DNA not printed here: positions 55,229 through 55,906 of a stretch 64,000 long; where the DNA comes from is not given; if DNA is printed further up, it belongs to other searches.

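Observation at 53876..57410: Contiguous RNA-repair cassette in which T4 Pnkp is split into separate kinase and phosphatase genes with a CDA-fold deaminase inserted between them, flanked by two different RNA ligases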

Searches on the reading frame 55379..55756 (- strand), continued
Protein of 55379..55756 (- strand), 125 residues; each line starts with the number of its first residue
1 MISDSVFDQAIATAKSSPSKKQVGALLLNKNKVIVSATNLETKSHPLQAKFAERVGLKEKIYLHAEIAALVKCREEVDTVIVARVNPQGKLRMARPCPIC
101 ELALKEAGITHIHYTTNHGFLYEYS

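Call 59: search_solved_structures(query=A1, max_evalue=1, show_alignments=4)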
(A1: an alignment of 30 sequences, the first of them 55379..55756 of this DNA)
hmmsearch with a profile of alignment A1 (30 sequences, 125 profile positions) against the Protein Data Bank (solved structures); distinct sequences matched with E-value up to 1: 12.
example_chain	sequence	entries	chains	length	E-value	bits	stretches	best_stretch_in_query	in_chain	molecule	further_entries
2hvv_A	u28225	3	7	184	3.5e-06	30.4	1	14-117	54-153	deoxycytidylate deaminase | Putative deoxycytidylate deaminase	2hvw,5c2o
4p9c_A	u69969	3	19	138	2.4e-05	27.7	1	16-116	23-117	Deoxycytidylate deaminase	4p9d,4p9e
2a8n_A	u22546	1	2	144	0.025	18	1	49-117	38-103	cytidine and deoxycytidylate deaminase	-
1vq2_A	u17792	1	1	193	0.038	17.4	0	62-115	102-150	DEOXYCYTIDYLATE DEAMINASE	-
2d30_A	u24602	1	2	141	0.046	17.1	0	3-47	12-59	cytidine deaminase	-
7cph_A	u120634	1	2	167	0.092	16.1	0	2-43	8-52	tRNA-specific adenosine deaminase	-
1ux1_A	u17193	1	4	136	0.15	15.4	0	11-45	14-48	CYTIDINE DEAMINASE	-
1jtk_A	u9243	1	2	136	0.67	13.3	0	11-56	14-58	cytidine deaminase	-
6ccj_A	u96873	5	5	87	0.77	13.1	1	14-55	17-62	virus matrix protein | virus matrix protein (M-domain) | Matrix protein p19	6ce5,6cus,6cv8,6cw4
1a6s_A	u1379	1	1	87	0.77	13.1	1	14-55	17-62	GAG POLYPROTEIN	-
1uwz_A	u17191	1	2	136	0.82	13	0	11-46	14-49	CYTIDINE DEAMINASE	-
1ux0_A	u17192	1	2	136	0.9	12.9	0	11-47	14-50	CYTIDINE DEAMINASE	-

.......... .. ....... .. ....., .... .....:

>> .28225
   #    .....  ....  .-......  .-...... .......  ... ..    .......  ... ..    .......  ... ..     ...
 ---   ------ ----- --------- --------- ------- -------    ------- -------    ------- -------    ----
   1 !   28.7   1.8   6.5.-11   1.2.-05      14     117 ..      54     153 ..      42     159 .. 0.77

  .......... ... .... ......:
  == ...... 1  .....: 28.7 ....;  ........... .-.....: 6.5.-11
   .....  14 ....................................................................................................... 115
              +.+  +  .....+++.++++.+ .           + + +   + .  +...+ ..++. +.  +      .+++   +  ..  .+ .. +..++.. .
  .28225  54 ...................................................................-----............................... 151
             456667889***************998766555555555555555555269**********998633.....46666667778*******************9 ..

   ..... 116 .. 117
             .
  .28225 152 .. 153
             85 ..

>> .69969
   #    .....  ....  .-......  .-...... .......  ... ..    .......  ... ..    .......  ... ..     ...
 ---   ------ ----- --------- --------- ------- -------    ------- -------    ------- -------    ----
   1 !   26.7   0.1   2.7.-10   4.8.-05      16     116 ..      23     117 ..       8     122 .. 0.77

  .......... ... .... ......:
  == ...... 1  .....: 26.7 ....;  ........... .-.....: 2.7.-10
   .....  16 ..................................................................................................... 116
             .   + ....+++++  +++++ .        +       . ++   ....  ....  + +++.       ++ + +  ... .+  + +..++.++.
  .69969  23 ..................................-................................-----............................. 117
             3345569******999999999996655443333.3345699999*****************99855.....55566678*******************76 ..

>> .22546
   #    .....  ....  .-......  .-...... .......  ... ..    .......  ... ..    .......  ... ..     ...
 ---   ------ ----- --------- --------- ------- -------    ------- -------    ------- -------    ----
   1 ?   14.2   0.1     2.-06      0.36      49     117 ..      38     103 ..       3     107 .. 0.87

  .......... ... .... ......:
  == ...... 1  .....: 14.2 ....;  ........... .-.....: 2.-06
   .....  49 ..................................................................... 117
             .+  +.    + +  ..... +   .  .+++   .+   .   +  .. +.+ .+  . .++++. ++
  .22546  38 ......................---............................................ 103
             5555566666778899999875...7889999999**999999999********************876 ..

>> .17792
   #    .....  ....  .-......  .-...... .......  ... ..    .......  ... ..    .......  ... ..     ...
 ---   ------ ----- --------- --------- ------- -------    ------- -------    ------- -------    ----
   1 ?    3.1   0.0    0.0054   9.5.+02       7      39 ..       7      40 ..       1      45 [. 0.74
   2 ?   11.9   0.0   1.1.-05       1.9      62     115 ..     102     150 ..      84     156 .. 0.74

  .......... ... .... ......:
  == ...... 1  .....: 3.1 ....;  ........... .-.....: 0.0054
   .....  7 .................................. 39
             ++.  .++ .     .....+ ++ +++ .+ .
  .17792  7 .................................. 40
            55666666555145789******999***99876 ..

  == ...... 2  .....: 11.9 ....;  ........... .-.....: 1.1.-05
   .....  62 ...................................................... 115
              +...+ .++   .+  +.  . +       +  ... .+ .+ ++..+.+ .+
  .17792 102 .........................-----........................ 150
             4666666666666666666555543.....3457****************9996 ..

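Call 64: find_encoding_contigs(protein=window:55379-55756:-, flank=5000, max_places=8)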
Protein window:55379-55756:- (125 aa): 3 contigs read that carry it; 2 places shown.
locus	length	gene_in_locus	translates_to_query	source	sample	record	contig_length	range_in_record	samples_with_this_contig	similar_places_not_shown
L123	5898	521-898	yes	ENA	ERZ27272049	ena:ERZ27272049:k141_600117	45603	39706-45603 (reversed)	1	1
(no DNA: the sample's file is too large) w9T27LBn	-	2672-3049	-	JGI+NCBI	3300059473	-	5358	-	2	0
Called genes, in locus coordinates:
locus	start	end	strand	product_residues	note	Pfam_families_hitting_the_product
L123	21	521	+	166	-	PF06414:Zeta_toxin (weak), PF08433:KTI12, PF13671:AAA_33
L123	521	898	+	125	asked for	PF00383:dCMP_cyt_deam_1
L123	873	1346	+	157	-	PF03767:Acid_phosphat_B, PF00702:Hydrolase (weak), PF25109:HAD_PNKP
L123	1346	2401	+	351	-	PF21189:PHA02142, PF09414:RNA_ligase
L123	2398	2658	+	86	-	-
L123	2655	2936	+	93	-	-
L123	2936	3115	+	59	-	-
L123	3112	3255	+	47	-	-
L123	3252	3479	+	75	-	PF26894:Phage_T4_Y07C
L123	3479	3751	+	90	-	-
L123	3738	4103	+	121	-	-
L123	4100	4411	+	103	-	-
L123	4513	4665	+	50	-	-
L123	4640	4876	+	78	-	PF24272:DUF7468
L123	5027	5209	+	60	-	-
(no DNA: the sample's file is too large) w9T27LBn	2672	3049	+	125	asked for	PF00383:dCMP_cyt_deam_1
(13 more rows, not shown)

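Call 65: find_encoding_contigs(protein=P0001, flank=5000, max_places=8)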
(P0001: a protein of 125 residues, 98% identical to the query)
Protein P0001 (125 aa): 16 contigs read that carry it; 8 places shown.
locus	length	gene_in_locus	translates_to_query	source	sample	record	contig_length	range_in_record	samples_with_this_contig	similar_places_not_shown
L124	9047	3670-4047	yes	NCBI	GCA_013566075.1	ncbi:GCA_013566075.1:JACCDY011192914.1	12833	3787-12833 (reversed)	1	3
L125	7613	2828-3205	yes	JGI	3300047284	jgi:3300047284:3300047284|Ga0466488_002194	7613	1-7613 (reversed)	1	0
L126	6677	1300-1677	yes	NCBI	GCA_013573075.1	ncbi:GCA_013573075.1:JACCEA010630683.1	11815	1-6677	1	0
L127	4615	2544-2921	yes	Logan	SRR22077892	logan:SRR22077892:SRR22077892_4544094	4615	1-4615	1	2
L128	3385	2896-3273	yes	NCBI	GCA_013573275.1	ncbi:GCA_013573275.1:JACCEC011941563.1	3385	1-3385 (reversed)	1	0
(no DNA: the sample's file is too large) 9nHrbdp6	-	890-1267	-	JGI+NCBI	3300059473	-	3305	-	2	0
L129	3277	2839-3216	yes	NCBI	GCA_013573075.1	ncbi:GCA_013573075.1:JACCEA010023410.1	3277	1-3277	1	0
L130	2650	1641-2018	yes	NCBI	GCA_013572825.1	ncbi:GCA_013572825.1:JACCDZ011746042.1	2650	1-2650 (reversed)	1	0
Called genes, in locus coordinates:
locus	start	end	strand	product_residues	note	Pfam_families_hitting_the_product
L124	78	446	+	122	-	-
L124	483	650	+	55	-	-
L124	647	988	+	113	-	-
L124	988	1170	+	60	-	-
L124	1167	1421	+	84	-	-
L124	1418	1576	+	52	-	-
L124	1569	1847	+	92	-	-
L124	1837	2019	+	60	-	-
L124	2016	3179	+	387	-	PF09511:RNA_lig_T4_1, PF09414:RNA_ligase (faint)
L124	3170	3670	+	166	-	PF06414:Zeta_toxin (weak), PF08433:KTI12, PF13671:AAA_33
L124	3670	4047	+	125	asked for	PF00383:dCMP_cyt_deam_1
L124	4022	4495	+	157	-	PF03767:Acid_phosphat_B, PF25109:HAD_PNKP, PF00702:Hydrolase (weak)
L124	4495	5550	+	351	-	PF21189:PHA02142, PF09414:RNA_ligase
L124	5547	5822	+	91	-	-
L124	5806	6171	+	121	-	-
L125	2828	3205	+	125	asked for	PF00383:dCMP_cyt_deam_1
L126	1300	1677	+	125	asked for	PF00383:dCMP_cyt_deam_1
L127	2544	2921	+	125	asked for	PF00383:dCMP_cyt_deam_1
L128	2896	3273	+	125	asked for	PF00383:dCMP_cyt_deam_1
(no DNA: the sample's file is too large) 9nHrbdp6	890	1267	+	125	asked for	PF00383:dCMP_cyt_deam_1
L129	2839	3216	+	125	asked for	PF00383:dCMP_cyt_deam_1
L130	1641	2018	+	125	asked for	PF00383:dCMP_cyt_deam_1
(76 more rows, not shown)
